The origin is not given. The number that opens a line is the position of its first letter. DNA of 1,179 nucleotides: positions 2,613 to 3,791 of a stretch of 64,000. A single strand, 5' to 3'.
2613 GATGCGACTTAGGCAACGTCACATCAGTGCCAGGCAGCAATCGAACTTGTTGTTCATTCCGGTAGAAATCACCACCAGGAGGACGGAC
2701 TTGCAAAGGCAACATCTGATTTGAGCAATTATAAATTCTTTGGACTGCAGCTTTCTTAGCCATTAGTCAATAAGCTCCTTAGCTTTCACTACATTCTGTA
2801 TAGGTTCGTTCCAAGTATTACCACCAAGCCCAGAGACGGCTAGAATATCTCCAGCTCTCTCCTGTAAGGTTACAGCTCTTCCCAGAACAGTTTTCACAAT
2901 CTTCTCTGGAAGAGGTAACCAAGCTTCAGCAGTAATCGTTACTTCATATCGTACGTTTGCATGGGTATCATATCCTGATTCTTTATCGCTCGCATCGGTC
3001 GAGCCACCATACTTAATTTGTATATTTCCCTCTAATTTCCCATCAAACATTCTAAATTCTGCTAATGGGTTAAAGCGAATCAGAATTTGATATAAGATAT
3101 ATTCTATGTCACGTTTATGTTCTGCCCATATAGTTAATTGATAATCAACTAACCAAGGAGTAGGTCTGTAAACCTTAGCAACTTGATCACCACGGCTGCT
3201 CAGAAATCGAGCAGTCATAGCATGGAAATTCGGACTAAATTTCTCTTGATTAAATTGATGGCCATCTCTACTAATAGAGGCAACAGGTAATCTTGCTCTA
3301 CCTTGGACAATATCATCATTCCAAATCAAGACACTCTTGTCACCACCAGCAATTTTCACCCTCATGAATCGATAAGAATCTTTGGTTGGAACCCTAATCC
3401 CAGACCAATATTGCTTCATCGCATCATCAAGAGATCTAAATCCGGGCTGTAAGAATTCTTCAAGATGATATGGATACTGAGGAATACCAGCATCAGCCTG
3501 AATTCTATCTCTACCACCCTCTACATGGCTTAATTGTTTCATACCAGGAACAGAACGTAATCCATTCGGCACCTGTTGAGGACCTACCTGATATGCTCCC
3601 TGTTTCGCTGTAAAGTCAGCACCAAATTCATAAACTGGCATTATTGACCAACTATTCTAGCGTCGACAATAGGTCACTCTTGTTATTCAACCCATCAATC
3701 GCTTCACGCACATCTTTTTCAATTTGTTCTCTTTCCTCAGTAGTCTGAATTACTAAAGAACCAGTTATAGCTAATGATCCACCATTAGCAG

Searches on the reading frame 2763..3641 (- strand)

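Call 49: search_protein_families(library=phrogs, proteins=[window:2763-3641:-], max_evalue=0.01)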
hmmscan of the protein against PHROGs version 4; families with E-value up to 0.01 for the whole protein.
window:2763-3641:- (292 aa): 2 families
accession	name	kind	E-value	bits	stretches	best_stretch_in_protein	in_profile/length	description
phrog_227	-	tail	4.3e-07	30.6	1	117-242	71-196/278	tail sheath stabilizer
phrog_11196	-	tail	0.0017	18.5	1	135-204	95-165/441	tail sheath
